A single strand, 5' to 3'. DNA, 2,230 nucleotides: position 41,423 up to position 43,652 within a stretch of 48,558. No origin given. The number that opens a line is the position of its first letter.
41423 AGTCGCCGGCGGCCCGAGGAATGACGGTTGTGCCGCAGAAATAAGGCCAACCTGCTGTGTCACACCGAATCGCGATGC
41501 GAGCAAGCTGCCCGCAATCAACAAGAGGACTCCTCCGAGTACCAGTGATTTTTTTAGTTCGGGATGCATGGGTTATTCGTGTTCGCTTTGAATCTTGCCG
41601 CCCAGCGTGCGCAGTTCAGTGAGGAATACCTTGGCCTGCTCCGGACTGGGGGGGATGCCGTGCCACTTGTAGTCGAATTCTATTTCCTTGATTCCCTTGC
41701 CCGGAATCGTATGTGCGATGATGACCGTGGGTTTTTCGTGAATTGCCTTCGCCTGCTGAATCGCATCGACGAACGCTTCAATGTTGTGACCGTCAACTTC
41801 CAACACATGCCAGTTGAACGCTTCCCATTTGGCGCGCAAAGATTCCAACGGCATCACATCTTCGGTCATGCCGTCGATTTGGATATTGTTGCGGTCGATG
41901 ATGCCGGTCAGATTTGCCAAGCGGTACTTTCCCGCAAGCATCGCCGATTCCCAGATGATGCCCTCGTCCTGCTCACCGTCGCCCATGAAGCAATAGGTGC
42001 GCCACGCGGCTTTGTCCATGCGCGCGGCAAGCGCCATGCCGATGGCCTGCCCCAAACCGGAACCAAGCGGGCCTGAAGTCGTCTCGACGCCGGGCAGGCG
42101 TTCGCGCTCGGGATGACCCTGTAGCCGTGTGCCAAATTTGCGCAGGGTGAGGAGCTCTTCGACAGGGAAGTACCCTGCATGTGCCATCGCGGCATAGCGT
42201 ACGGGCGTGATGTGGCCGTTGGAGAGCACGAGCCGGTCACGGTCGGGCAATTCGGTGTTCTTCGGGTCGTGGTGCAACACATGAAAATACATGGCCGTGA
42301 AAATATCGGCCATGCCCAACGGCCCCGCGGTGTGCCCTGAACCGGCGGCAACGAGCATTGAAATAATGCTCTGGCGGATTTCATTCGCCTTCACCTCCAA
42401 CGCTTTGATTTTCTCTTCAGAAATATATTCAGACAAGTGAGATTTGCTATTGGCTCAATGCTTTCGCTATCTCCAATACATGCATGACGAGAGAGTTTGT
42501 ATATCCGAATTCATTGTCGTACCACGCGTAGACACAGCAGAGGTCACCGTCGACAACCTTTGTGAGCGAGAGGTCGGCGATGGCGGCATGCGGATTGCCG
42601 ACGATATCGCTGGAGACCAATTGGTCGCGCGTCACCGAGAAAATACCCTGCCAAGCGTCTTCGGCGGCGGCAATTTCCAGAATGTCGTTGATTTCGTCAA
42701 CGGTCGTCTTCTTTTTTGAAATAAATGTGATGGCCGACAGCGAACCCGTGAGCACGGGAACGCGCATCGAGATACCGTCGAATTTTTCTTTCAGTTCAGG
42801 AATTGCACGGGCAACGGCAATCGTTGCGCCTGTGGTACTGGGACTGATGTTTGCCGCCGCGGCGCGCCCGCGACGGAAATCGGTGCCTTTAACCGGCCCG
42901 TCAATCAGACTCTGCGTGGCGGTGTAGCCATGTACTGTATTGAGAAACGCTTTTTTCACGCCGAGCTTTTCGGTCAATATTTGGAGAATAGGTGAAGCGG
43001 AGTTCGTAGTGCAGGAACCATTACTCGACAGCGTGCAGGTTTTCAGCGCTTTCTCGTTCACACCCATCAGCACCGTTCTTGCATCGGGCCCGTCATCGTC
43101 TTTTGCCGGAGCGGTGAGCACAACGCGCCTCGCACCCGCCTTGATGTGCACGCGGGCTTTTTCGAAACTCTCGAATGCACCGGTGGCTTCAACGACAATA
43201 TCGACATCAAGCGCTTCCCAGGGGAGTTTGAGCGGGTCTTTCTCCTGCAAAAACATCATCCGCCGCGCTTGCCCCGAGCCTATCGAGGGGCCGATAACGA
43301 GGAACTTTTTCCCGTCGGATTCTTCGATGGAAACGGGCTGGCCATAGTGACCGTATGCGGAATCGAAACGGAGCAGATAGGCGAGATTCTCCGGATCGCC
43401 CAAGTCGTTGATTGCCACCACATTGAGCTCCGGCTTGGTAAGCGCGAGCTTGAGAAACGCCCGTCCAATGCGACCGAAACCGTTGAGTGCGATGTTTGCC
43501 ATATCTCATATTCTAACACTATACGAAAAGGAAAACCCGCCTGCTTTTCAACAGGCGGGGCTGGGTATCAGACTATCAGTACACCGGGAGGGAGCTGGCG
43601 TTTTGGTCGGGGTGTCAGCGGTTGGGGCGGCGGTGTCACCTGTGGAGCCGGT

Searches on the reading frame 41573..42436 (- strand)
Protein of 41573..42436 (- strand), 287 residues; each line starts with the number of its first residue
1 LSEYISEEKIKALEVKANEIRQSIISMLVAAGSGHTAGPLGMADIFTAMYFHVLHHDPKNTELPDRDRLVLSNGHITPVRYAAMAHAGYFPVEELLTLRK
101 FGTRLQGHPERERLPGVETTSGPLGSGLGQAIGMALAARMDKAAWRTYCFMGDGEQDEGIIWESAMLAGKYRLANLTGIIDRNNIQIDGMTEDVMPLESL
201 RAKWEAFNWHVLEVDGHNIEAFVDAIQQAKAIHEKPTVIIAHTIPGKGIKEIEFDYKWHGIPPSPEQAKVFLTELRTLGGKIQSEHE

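Call 3: search_protein_families(library=pfam, proteins=[window:41573-42436:-], max_evalue=0.1)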
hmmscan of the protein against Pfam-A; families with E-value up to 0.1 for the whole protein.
window:41573-42436:- (287 aa): 5 families
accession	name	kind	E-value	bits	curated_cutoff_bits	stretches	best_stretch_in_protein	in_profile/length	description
PF00456.26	Transketolase_N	-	1.1e-60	205.9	22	1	17-262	6-262/334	Transketolase, thiamine diphosphate binding domain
PF13292.11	DXP_synthase_N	-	3.1e-10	40.2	21.2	1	10-187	15-175/274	1-deoxy-D-xylulose-5-phosphate synthase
PF00676.26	E1_dh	-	2e-08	34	22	1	116-232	95-210/300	Dehydrogenase E1 component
PF02775.26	TPP_enzyme_C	-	0.0032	17.7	21.9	1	118-155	24-57/151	Thiamine pyrophosphate enzyme, C-terminal TPP binding domain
PF09364.15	XFP_N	-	0.019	14.3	23.7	1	125-222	139-240/364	XFP N-terminal domain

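Call 4: search_protein_families(library=ncbifam, proteins=[window:41573-42436:-], max_evalue=0.1)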
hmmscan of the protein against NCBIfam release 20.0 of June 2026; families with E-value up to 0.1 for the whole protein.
window:41573-42436:- (287 aa): 14 families
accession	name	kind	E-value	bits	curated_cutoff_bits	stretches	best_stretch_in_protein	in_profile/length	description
NF004559.0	PRK05899.2-5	equivalog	7.9e-87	292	488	1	6-277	11-281/627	transketolase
NF004556.0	PRK05899.2-2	equivalog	4.2e-75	253.3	575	1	3-275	7-276/639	transketolase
TIGR00232.1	tktlase_bact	equivalog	8.8e-67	225.9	682.25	1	17-271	4-269/654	transketolase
NF004558.0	PRK05899.2-4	equivalog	1.7e-47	162.2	788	1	17-275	7-270/651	transketolase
TIGR00204.1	dxs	equivalog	6e-16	58.1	465.95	2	7-187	12-175/616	1-deoxy-D-xylulose-5-phosphate synthase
TIGR00759.1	aceE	equivalog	1.7e-10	39.6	859.9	2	34-214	102-289/885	pyruvate dehydrogenase (acetyl-transferring), homodimeric type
TIGR03182.1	PDH_E1_alph_y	equivalog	3.9e-10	39.1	393.85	1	124-232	112-219/315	pyruvate dehydrogenase (acetyl-transferring) E1 component subunit alpha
NF003933.0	PRK05444.2-2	equivalog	6.2e-10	38.2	395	1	9-261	21-267/606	1-deoxy-D-xylulose-5-phosphate synthase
TIGR03181.1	PDH_E1_alph_x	equivalog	1.9e-09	36.8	411.35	1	119-230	119-229/341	pyruvate dehydrogenase (acetyl-transferring) E1 component subunit alpha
NF008968.0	PRK12315.1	subfamily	9.1e-08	30.8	510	1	128-259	120-260/582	1-deoxy-D-xylulose-5-phosphate synthase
TIGR03186.1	AKGDH_not_PDH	exception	1.3e-06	27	1408.3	2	34-213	102-288/889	alpha-ketoglutarate dehydrogenase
NF003616.0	PRK05261.1-1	subfamily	0.0045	15.3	777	1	112-223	131-242/788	phosphoketolase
NF005470.0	PRK07064.1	equivalog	0.03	13.4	495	1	112-154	397-435/552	thiamine pyrophosphate-binding protein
NF004516.0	PRK05858.1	equivalog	0.091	11.3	587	0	113-155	401-442/548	acetolactate synthase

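Call 9: find_related_loci(query=window:41573-42436:-, collection=genome_contigs, flank=10000)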
Query window:41573-42436:- (287 aa) in genome_contigs; peptide patterns used: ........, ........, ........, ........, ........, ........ (x = any residue, [..] = any of these).
599 stretches matched a pattern (row limit reached: there are more); 492 encode a relative of the query (tblastn E <= 1e-3); the best 80 are kept; 80 distinct loci.
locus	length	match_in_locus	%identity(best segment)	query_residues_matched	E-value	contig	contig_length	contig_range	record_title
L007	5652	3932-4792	86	1-287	4e-175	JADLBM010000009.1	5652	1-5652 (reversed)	MAG: Candidatus Yanofskybacteria bacterium isolate SJ168 c_000000530167, whole genome shotgun sequence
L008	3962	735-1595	85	1-287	5e-178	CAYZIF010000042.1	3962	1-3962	MAG TPA_asm: uncultured Candidatus Saccharibacteria bacterium isolate ERP113451_co1_213 genome assembly, contig: NODE_34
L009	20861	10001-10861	83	1-287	2e-165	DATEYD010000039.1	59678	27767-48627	MAG TPA_asm: Candidatus Paceibacterota bacterium isolate SMAG_U8436 k141_846151, whole genome shotgun sequence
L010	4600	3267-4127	80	1-287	6e-168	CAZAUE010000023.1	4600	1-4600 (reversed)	MAG TPA_asm: uncultured Candidatus Saccharibacteria bacterium isolate SRP050083_co1_186 genome assembly, contig: NODE_11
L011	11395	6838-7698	83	1-287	2e-162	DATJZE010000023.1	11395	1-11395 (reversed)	MAG TPA_asm: Candidatus Paceibacterota bacterium isolate SMAG_U15170 k141_82722, whole genome shotgun sequence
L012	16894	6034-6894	83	1-287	4e-162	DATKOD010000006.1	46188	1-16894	MAG TPA_asm: Candidatus Paceibacterota bacterium isolate SMAG_U14755 k141_4323212, whole genome shotgun sequence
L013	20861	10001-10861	79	1-287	1e-160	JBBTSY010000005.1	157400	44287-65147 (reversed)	MAG: Patescibacteria group bacterium isolate H41-bin026_1 H41_bin026_1_000000000005, whole genome shotgun sequence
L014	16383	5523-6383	80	1-287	1e-159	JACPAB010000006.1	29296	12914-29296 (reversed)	MAG: Candidatus Yanofskybacteria bacterium isolate NC_groundwater_220_Ag_S-0.1um_46_18 S4_GD2017_2_S1_scaffold_955, whol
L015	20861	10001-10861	80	1-287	2e-158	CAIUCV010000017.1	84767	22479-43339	MAG: Candidatus Yanofskybacteria bacterium isolate D14_bin-0819 genome assembly, contig: bin-0819:17/23, whole genome sh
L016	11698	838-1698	78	1-287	1e-156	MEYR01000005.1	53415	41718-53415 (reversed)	MAG: Candidatus Azambacteria bacterium RIFCSPLOWO2_01_FULL_44_84 rifcsplowo2_01_scaffold_1610, whole genome shotgun sequ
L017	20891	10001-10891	77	5-287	7e-156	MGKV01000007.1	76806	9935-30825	MAG: Candidatus Yanofskybacteria bacterium RIFCSPLOWO2_02_FULL_45_18 rifcsplowo2_02_scaffold_228, whole genome shotgun s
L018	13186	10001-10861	78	1-287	3e-155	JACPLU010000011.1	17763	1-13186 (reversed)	MAG: Parcubacteria group bacterium isolate NC_groundwater_529_Ag_S-0.1um_38_18 S35_SO-1_scaffold_609874, whole genome sh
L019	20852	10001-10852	77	4-287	5e-154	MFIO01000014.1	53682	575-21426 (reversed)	MAG: Candidatus Giovannonibacteria bacterium RIFCSPLOWO2_12_FULL_43_11c rifcsplowo2_12_scaffold_2530, whole genome shotg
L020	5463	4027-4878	79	4-287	5e-155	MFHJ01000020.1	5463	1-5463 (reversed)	MAG: Candidatus Giovannonibacteria bacterium RIFCSPHIGHO2_02_43_16 rifcsphigho2_02_sub10_scaffold_2117, whole genome sho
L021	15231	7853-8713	93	1-287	0e+0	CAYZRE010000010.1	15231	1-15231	MAG TPA_asm: uncultured Candidatus Saccharibacteria bacterium isolate SRP136066_co1_227 genome assembly, contig: NODE_43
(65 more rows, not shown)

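Call 42: search_protein_families(library=pfam, proteins=[L021:8721-10451:+, L021:10469-11530:+, L021:11535-12269:+, L013:10836-11519:+, L013:11544-11816:+, L013:11856-13892:+, L013:13907-14872:+, L013:14876-15919:+], max_evalue=0.1)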
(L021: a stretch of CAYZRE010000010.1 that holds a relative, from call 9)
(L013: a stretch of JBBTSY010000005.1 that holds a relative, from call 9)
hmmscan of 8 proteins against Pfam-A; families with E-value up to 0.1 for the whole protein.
L021:8721-10451:+ (576 aa): 1 family
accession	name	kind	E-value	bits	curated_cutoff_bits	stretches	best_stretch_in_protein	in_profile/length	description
PF00404.24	Dockerin_1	-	4.5e-08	33.6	22.9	1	524-573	1-55/57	Dockerin type I domain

L021:10469-11530:+ (353 aa): 5 families
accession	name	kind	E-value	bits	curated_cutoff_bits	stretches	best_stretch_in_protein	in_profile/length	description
PF00404.24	Dockerin_1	-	4.7e-07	30.3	22.9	1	297-346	2-55/57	Dockerin type I domain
PF13202.12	EF-hand_5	-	0.00049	19.9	25.9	0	298-311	9-22/25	EF hand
PF00036.39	EF-hand_1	-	0.0015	18.3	25.4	0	298-314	10-26/29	EF hand domain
PF13405.12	EF-hand_6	-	0.0065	16.6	25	0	328-348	10-30/30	EF-hand domain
PF13499.12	EF-hand_7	-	0.044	14.6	30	0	298-343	12-65/67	EF-hand domain pair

L021:11535-12269:+ (244 aa): 2 families
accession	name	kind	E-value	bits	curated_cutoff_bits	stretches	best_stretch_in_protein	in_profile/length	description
PF00963.24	Cohesin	-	0.01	16.5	24.1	1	36-120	10-102/139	Cohesin domain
PF14880.11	COX14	-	0.047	13.9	25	0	198-237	16-55/59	Cytochrome oxidase c assembly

L013:10836-11519:+ (227 aa): 0 families

L013:11544-11816:+ (90 aa): 0 families

L013:11856-13892:+ (678 aa): 3 families
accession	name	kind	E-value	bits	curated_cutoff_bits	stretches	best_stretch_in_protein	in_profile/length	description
PF00041.27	fn3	-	0.0026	18.4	25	1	521-610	2-77/84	Fibronectin type III domain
PF13517.12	FG-GAP_3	-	0.023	15.7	26.9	0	594-636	16-60/61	FG-GAP-like repeat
PF00404.24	Dockerin_1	-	0.031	14.9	22.9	0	624-672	1-52/57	Dockerin type I domain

L013:13907-14872:+ (321 aa): 1 family
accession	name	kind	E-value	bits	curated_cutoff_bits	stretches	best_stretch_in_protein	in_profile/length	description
PF00963.24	Cohesin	-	0.0044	17.7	24.1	1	56-180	4-135/139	Cohesin domain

L013:14876-15919:+ (347 aa): 2 families
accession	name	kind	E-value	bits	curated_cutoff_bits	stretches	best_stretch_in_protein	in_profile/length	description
PF04625.18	DEC-1_N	-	0.02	14.4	29.2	1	125-204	65-143/403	DEC-1 protein, N-terminal region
PF22544.2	HYDIN_VesB_CFA65-like_Ig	-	0.054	14.2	25.5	0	44-87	46-89/100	HYDIN/CFA65/VesB-like, Ig-like domain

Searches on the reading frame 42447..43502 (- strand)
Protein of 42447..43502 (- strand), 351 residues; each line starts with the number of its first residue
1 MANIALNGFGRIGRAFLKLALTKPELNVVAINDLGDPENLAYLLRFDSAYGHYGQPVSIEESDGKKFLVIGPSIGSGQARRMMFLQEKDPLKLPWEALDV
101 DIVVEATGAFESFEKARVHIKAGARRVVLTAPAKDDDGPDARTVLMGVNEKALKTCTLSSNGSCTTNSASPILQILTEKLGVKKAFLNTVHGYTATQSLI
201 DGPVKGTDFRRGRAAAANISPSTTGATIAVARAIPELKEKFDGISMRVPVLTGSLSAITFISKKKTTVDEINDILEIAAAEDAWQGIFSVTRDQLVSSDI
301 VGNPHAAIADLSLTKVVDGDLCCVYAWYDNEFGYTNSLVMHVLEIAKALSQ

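Call 3: search_protein_families(library=pfam, proteins=[window:42447-43502:-], max_evalue=0.1)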
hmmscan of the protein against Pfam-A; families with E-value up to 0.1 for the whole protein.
window:42447-43502:- (351 aa): 3 families
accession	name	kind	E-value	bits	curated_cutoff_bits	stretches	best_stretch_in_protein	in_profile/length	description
PF02800.25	Gp_dh_C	-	2e-46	157.9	24.4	1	171-328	3-158/158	Glyceraldehyde 3-phosphate dehydrogenase, C-terminal domain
PF00044.30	Gp_dh_N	-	2.8e-28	98.6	31.7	1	3-112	2-100/101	Glyceraldehyde 3-phosphate dehydrogenase, NAD binding domain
PF02774.23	Semialdhyde_dhC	-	0.074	13.6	26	0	234-287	87-137/184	Semialdehyde dehydrogenase, dimerisation domain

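Call 4: search_protein_families(library=ncbifam, proteins=[window:42447-43502:-], max_evalue=0.1)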
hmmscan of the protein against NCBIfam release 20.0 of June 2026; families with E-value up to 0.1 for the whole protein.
window:42447-43502:- (351 aa): 11 families
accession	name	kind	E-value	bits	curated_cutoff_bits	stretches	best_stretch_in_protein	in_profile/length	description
TIGR01534.1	GAPDH-I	equivalog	2.8e-104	348.9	367.2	1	3-339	1-329/330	type I glyceraldehyde-3-phosphate dehydrogenase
NF005830.0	PRK07729.1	equivalog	1.2e-88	297.3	546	1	2-349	3-334/343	glyceraldehyde-3-phosphate dehydrogenase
NF005641.0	PRK07403.1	equivalog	1.8e-80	270.7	616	1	1-339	1-326/337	type I glyceraldehyde-3-phosphate dehydrogenase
NF033735.1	G3PDH_Arsen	exception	7.7e-79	265.5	450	1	4-339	1-320/323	ArsJ-associated glyceraldehyde-3-phosphate dehydrogenase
NF010058.0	PRK13535.1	equivalog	6.8e-70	235.8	539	1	2-347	3-335/339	erythrose-4-phosphate dehydrogenase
TIGR01532.1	E4PD_g-proteo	equivalog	3.4e-69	233.6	530.55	1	4-338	2-323/325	erythrose-4-phosphate dehydrogenase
NF011954.0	PRK15425.1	equivalog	3.9e-69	233.3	662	1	4-346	5-330/331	glyceraldehyde-3-phosphate dehydrogenase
NF006512.0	PRK08955.1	equivalog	6.7e-68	229.5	563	1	3-342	4-327/334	glyceraldehyde-3-phosphate dehydrogenase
NF006139.0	PRK08289.1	equivalog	1.5e-64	218.3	431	1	3-347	130-471/480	glyceraldehyde-3-phosphate dehydrogenase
NF011456.0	PRK14874.1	equivalog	3.3e-05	23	223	1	99-189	66-156/346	aspartate-semialdehyde dehydrogenase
TIGR01296.1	asd_B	equivalog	0.01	15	324.2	0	243-279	236-272/339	aspartate-semialdehyde dehydrogenase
